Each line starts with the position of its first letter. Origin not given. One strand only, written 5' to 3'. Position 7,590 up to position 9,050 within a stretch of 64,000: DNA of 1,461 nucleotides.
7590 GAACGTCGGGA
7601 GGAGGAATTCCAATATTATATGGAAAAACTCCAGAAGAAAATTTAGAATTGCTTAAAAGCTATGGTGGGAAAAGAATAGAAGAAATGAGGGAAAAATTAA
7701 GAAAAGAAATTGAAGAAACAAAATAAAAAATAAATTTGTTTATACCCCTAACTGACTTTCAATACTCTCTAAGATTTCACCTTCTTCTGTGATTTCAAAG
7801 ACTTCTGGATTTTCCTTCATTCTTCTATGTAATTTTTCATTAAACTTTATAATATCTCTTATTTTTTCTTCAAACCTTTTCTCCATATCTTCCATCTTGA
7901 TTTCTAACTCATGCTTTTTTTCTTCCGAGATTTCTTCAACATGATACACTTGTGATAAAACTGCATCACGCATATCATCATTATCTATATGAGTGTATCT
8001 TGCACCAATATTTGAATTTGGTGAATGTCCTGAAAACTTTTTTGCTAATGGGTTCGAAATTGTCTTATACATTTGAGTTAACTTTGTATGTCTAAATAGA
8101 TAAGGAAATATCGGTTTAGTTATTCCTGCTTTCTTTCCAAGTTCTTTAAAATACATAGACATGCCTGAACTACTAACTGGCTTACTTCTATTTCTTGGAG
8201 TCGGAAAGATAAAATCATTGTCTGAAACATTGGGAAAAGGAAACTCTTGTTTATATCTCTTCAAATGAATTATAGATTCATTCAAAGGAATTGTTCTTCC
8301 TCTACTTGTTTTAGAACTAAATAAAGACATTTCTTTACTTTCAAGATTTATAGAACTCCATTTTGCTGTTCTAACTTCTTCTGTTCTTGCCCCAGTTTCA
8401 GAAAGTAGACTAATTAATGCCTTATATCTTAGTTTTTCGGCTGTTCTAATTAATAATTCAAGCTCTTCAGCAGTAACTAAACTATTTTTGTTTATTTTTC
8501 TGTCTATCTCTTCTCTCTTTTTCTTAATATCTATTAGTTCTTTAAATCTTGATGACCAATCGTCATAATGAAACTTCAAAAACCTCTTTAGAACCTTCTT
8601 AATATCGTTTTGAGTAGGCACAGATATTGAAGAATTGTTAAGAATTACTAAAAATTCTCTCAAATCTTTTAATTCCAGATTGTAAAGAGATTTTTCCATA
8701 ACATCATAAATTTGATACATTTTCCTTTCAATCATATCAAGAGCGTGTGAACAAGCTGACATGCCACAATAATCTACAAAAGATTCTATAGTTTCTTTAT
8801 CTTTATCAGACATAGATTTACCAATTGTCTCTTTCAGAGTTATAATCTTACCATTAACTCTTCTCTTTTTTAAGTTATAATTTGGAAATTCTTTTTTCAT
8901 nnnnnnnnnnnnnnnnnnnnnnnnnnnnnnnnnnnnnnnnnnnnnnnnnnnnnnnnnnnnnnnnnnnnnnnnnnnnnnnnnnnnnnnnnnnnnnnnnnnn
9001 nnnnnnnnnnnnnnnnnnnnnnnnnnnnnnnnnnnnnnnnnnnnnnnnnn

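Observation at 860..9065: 8.2-kb integrated element bounded by perfect 15-bp direct repeats, with no tRNA at the att site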

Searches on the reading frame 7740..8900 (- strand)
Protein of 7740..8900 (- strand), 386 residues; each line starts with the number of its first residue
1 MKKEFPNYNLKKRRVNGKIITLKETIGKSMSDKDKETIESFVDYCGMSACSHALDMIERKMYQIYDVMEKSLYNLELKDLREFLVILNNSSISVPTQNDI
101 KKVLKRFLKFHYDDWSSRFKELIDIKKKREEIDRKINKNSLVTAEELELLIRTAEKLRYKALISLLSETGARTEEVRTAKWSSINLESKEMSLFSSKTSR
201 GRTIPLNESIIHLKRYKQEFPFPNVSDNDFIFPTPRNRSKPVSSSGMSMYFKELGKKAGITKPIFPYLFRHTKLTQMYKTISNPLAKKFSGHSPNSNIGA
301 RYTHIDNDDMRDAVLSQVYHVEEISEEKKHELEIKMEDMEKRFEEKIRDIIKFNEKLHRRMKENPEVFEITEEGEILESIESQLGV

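Call 14: search_protein_families(library=pfam, max_evalue=0.01, proteins=[window:7740-8900:-])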
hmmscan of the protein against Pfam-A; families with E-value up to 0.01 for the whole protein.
window:7740-8900:- (386 aa): 2 families
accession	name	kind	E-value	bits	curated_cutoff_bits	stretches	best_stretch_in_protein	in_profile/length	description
PF00589.27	Phage_integrase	-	2.4e-24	86.5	27.1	1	142-306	3-169/172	Phage integrase family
PF11919.13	PSME4_C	-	0.0069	16.7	22.5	0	81-118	27-65/88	Proteasome activator complex subunit 4-like, C-terminal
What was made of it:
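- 7740..8900 (-): Tyrosine integrase of 386 aa, intact, XerA-like catalytic domain. Pfam Phage_integrase at 2.4e-24 (call 14).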

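Call 17: find_encoding_contigs(protein=window:7740-8900:-, flank=10000, max_places=10)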
Protein window:7740-8900:- (386 aa): 10 contigs read that carry it; 5 places shown.
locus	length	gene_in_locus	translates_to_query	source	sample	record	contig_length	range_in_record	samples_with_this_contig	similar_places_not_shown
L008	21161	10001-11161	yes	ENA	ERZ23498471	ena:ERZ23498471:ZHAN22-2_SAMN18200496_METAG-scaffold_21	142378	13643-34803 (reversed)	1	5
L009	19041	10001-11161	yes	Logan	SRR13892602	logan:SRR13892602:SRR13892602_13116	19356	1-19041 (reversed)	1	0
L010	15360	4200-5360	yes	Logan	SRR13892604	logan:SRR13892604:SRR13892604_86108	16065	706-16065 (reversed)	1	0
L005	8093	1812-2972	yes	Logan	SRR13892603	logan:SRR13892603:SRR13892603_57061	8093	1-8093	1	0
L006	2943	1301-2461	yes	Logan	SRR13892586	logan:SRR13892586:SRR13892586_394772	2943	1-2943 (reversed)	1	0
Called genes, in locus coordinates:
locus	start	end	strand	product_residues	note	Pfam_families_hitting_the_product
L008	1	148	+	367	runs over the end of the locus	PF04055:Radical_SAM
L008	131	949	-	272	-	PF02540:NAD_synthase (weak), PF01171:ATP_bind_3, PF01507:PAPS_reduct, PF03054:tRNA_Me_trans, PF06508:QueC (weak)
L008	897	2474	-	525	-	PF14890:Intein_splicing, PF14528:LAGLIDADG_3, PF01592:NifU_N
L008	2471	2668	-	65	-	PF08984:DUF1858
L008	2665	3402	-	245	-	PF05175:MTS, PF01135:PCMT, PF01209:Ubie_methyltran, PF06325:PrmA, PF13489:Methyltransf_23, PF13847:Methyltransf_31, PF08241:Methyltransf_11, PF08242:Methyltransf_12, +5 more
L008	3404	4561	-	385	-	PF00266:Aminotran_5, PF01212:Beta_elim_lyase, PF01041:DegT_DnrJ_EryC1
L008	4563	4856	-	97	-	PF01022:HTH_5, PF01978:TrmB (faint)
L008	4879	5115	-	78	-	-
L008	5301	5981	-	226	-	PF11848:DUF3368 (faint)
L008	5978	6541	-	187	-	-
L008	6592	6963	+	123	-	PF13638:PIN_4 (weak), PF18477:PIN_9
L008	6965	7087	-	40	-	-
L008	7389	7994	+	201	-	PF03876:SHS2_Rpb7-N, PF00575:S1 (weak)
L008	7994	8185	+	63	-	PF06093:Spt4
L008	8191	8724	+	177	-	PF01282:Ribosomal_S24e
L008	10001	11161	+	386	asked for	PF00589:Phage_integrase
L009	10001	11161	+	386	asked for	PF00589:Phage_integrase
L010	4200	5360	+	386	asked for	PF00589:Phage_integrase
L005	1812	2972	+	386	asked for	PF00589:Phage_integrase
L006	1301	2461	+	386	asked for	PF00589:Phage_integrase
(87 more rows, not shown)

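Call 37: find_homologous_proteins(query=window:7740-8900:-, max_evalue=1e-10)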
Query window:7740-8900:- (386 aa): 42 proteins with E <= 1e-10 among 3808 candidates.
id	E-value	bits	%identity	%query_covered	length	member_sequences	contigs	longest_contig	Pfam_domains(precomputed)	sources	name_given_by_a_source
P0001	1.1e-247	839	100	100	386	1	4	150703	PF00589.28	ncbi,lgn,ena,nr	ncbi:tyrosine-type recombinase/integrase [Candidatus Pacearchaeota archaeon]|nr:tyrosine-type recomb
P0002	4.3e-133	462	56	100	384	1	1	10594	PF00589.28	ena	-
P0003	1.1e-94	336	47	97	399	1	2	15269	PF00589.28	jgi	jgi:integrase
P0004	1.8e-92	329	47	88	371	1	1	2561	PF00589.28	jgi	-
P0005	1.5e-88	316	46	94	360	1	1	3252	PF00589.28,PF22823.3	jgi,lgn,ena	-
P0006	1.7e-85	306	47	88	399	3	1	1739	PF00589.28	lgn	-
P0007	1.0e-84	303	47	85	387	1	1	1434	PF00589.28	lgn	-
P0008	6.7e-81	291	42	96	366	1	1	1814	PF00589.28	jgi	-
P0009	1.5e-80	289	45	87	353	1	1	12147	PF00589.28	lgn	-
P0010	4.9e-80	288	46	76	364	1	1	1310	PF00589.28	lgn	-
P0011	6.1e-80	287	45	86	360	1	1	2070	PF00589.28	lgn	-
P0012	1.5e-78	283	45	86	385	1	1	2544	PF00589.28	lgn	-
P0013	5.6e-77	278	45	87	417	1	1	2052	PF00589.28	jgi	jgi:integrase/uncharacterized protein YdcH (DUF465 family)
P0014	1.4e-76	276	43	91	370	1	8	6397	PF00589.28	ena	-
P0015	1.5e-76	276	47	85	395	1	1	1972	PF00589.28,PF22823.3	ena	-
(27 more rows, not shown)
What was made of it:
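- Closest known: Archaeal XerA chromosome-dimer resolvase. Different: The window protein is 100 aa longer, is encoded inside a mobile element next to its own att site, and belongs to a family of about 40 sequences (call 37).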

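Call 38: find_encoding_contigs(protein=P0002, flank=10000, max_places=3)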
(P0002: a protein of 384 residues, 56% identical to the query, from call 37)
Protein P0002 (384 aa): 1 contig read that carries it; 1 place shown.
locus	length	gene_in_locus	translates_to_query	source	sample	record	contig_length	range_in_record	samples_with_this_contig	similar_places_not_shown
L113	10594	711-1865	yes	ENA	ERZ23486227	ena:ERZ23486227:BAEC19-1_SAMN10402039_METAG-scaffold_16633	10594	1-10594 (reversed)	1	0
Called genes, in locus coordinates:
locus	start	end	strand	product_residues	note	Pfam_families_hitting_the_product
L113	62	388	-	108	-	-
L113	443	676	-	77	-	-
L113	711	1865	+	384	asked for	PF00589:Phage_integrase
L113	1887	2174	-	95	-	-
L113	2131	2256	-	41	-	-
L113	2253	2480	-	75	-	-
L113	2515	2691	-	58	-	PF04014:MazE_antitoxin (weak)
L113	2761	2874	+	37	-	-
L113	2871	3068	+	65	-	-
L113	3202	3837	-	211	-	-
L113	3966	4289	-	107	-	-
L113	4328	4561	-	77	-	-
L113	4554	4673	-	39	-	-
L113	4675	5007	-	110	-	-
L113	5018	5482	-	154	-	-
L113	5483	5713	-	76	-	-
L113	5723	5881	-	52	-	-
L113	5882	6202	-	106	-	-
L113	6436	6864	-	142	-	-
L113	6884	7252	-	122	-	-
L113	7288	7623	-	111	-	-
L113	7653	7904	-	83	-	PF00076:RRM_1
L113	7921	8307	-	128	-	-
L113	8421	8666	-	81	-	-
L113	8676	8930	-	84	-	-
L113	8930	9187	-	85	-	-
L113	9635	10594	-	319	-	?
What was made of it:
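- L113 has a long one-direction array of small ORFs (call 38).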

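Call 39: find_encoding_contigs(protein=P0003, flank=10000, max_places=3)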
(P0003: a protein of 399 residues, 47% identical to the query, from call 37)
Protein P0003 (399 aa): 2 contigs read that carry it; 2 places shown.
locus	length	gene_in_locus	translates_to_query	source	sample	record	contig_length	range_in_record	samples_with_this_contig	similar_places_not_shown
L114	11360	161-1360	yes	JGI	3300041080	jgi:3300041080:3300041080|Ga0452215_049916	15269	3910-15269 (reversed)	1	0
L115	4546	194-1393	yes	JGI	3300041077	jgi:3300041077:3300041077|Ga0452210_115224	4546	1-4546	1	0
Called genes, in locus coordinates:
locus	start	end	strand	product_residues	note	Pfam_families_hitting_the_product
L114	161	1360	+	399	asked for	PF00589:Phage_integrase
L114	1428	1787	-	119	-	PF18480:DUF5615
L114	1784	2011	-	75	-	PF04255:DUF433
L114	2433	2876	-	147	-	-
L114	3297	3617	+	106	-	-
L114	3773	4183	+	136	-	-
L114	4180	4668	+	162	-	-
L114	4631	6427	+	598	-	PF01935:DUF87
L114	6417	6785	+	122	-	-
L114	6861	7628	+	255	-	-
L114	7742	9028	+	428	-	PF00899:ThiF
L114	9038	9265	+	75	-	PF12728:HTH_17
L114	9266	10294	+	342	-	PF13102:Phage_int_SAM_5 (weak), PF24624:Int_N, PF00589:Phage_integrase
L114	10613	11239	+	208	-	PF00989:PAS, PF08448:PAS_4 (faint), PF13188:PAS_8 (faint), PF13426:PAS_9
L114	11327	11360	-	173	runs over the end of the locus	PF00156:Pribosyltran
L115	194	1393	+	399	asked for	PF00589:Phage_integrase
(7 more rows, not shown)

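Call 40: find_encoding_contigs(protein=P0009, flank=10000, max_places=3)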
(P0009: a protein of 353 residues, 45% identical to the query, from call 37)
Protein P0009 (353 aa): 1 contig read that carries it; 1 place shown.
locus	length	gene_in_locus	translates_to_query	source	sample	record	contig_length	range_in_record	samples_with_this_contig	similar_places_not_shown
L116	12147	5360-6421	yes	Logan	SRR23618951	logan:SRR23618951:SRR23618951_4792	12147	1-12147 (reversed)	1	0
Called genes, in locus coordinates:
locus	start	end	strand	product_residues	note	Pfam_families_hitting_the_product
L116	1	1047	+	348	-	?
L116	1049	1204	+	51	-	-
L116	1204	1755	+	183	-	-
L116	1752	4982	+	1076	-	-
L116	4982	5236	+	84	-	-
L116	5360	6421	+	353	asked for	PF00589:Phage_integrase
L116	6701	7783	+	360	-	PF14319:Zn_Tnp_IS91 (weak), PF01446:Rep_1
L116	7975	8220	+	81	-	-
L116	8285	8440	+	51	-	-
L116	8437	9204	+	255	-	-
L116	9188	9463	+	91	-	-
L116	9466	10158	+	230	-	-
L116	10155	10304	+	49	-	-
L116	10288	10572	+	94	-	-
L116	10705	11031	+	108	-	-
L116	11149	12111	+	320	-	-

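Call 46: find_related_loci(query=A2, collection=metagenome_contigs, flank=10000)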
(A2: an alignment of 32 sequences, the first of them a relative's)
Query A2 (386 aa) in metagenome_contigs; peptide patterns used: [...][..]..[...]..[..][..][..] (x = any residue, [..] = any of these).
186 stretches matched a pattern; 89 encode a relative of the query (tblastn E <= 1e-3); the best 80 are kept; 80 distinct loci.
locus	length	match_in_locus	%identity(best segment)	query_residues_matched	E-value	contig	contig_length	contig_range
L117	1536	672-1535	55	1-290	2e-111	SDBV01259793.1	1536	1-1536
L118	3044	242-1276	46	1-362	9e-98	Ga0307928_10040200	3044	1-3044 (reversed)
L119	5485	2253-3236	48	1-341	5e-95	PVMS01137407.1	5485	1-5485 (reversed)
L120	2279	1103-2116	42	1-348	8e-86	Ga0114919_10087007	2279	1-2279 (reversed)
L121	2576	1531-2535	41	1-347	1e-81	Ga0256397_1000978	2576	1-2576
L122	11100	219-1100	45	26-321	4e-79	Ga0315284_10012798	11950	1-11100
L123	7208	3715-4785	38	14-358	4e-78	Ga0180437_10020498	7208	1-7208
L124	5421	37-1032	40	30-358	3e-77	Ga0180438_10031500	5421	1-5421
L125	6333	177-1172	43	1-345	1e-76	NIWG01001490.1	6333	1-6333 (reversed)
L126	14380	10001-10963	43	1-330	2e-76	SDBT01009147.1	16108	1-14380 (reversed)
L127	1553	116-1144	37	1-350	1e-80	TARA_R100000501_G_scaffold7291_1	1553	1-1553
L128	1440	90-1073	41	1-340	1e-80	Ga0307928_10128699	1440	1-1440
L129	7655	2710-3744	41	1-341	2e-75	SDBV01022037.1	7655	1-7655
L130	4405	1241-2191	43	34-350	4e-75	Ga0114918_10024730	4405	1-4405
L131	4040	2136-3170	39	1-357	4e-75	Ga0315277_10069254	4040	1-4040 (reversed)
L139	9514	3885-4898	40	1-347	1e-70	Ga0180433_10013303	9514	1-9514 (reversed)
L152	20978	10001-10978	35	1-340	2e-61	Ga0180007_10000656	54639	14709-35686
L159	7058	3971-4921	33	24-339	6e-56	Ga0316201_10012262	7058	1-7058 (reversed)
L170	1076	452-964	29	135-314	3e-20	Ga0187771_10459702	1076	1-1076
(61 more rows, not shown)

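Call 47: find_related_loci(query=A2, collection=viral_contigs, flank=10000)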
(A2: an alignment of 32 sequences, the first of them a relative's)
Query A2 (386 aa) in viral_contigs; peptide patterns used: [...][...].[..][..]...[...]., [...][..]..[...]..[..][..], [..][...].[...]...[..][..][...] (x = any residue, [..] = any of these).
166 stretches matched a pattern; 3 encode a relative of the query (tblastn E <= 1e-3); 3 distinct loci.
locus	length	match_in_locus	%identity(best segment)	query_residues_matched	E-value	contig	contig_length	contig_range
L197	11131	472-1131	27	96-315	7e-17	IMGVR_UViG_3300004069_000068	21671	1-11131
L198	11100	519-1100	26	139-329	4e-15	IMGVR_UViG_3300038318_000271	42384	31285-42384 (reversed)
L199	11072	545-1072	28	141-315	5e-15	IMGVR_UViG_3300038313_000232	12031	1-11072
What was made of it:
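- A profile search of IMG/VR with the integrase family found only three distant (26-28% identity) matches (call 47).
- Tried and rejected: Only three distant hits (call 47).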

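Call 54: search_protein_families(library=pfam, max_evalue=0.001, proteins=[L139:526-2349:-, L139:5691-8015:+, L139:9042-9485:-, L139:2974-3258:-, L159:77-2317:+, L159:5128-5544:-, L159:3294-3596:+, L116:1752-4982:+, L116:6701-7783:+, L116:11149-12111:+])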
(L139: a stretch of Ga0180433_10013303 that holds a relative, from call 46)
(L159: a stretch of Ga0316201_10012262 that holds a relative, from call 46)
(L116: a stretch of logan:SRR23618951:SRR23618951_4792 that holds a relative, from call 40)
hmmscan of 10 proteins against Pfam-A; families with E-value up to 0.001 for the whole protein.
L139:526-2349:- (607 aa): 3 families
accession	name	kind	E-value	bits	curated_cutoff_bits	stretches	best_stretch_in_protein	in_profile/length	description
PF19263.5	DUF5906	-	6.3e-09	36.9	27.6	1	279-387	1-110/114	Family of unknown function (DUF5906)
PF08706.16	D5_N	-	1.2e-08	35.8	22.4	1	158-251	55-144/145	D5 N terminal like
PF03288.22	Pox_D5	-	0.00048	21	21.4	0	459-513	4-57/86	Poxvirus D5 protein-like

L139:5691-8015:+ (774 aa): 0 families

L139:9042-9485:- (147 aa): 0 families

L139:2974-3258:- (94 aa): 0 families

L159:77-2317:+ (746 aa): 1 family
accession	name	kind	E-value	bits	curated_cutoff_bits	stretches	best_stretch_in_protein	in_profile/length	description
PF22548.2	AEP-TOTE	-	4.6e-06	26.8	27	1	19-62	169-212/230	TOTE conflict system, Archaeo-Eukaryotic Primase domain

L159:5128-5544:- (138 aa): 14 families
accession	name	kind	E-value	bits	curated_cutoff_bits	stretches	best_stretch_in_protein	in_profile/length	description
PF01022.26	HTH_5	-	5e-10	39.6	22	1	7-51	3-46/47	Bacterial regulatory protein, arsR family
PF01978.25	TrmB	-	2.9e-07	30.7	25.6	1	17-55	19-57/68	Sugar-specific transcriptional regulator TrmB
PF24409.1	wHTH-PRTase_assc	-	8.5e-07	29.4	27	0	99-136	23-60/83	wHTH-PRTase associated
PF13412.12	HTH_24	-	3e-06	27.2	21.9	1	11-51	8-48/48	Winged helix-turn-helix DNA-binding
PF01047.28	MarR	-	8e-06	26.1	24.6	1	14-56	11-53/59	MarR family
PF13601.12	HTH_34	-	8.4e-06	26.3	27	1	10-60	4-54/80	Winged helix DNA-binding domain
PF08279.18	HTH_11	-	1.1e-05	25.6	25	1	8-49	2-44/55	HTH domain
PF12802.13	MarR_2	-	5.7e-05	23.6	27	1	12-53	11-53/61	MarR family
PF12840.13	HTH_20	-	0.0001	22.7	27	1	18-51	16-49/51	Helix-turn-helix domain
PF09339.16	HTH_IclR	-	0.00011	22.3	22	1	12-53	9-51/52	IclR helix-turn-helix domain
PF03965.22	Penicillinase_R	-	0.00021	22.1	22.6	1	11-105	8-102/115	Penicillinase repressor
PF13384.12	HTH_23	-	0.00028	21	24.6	1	14-49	10-46/50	Homeodomain-like domain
PF13730.12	HTH_36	-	0.00045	20.4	25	1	23-50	28-55/55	Helix-turn-helix domain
PF08220.18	HTH_DeoR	-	0.00086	19.4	21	0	10-53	4-47/57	DeoR-like helix-turn-helix domain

L159:3294-3596:+ (100 aa): 0 families

L116:1752-4982:+ (1076 aa): 0 families

L116:6701-7783:+ (360 aa): 2 families
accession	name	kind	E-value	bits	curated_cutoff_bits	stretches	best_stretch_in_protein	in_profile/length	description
PF01446.23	Rep_1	-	2e-10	41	33.2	1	91-190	8-113/253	Replication protein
PF14319.11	Zn_Tnp_IS91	-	1.2e-05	25.7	26.3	1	56-112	20-73/90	Transposase zinc-binding domain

L116:11149-12111:+ (320 aa): 0 families

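Call 58: search_solved_structures(query=window:7740-8900:-, max_evalue=0.001)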
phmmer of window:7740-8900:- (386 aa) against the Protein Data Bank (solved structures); distinct sequences matched with E-value up to 0.001: 4.
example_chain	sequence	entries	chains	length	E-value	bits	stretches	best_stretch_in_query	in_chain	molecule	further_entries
4a8e_A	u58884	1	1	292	1.5e-13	54.1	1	36-316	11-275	PROBABLE TYROSINE RECOMBINASE XERC-LIKE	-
5hxy_A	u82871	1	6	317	8.8e-13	51.6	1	144-312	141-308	Tyrosine recombinase XerA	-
5dcf_A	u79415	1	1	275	0.00013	24.7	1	152-315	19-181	Tyrosine recombinase XerD,DNA translocase FtsK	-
1a0p_A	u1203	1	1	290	0.00021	24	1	150-311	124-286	SITE-SPECIFIC RECOMBINASE XERD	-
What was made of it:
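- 7740..8900 (-): The best PDB relatives are archaeal XerA structures 4a8e and 5hxy (call 58).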

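Call 59: search_protein_families(library=ncbifam, max_evalue=0.001, proteins=[window:7740-8900:-])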
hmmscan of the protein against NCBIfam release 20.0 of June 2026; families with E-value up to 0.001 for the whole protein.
window:7740-8900:- (386 aa): 8 families
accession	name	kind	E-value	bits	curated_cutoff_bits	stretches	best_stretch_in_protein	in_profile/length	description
NF040815.2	recomb_XerA_Arch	equivalog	2.5e-27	96.1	220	1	53-312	16-261/263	site-specific tyrosine recombinase/integron integrase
TIGR02225.1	recomb_XerD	equivalog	1.1e-15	57.7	329.6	1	56-313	20-282/290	site-specific tyrosine recombinase XerD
NF001399.0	PRK00283.1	subfamily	8.8e-15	54.7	279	1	32-312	3-290/300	tyrosine recombinase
TIGR02224.1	recomb_XerC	equivalog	1.2e-14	54.4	335.15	1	62-312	26-284/295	tyrosine recombinase XerC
NF002331.0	PRK01287.1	subfamily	1.9e-08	33.7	371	1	151-279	156-286/365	site-specific tyrosine recombinase XerC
NF003462.0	PRK05084.1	equivalog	8.1e-08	31.4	267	1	154-314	192-353/360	tyrosine recombinase XerS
TIGR02249.1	integrase_gron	subfamily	9.3e-07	28.5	265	1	65-213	31-173/315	integron integrase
NF007370.0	PRK09870.1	subfamily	7.6e-05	22.4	221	1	136-292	7-167/200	tyrosine-type DNA invertase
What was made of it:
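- Closest known: Archaeal XerA chromosome-dimer resolvase. Same: It is the closest solved and curated relative of the catalytic domain (4a8e at 1.5e-13, call 58; NF040815 at 96 bits, call 59).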
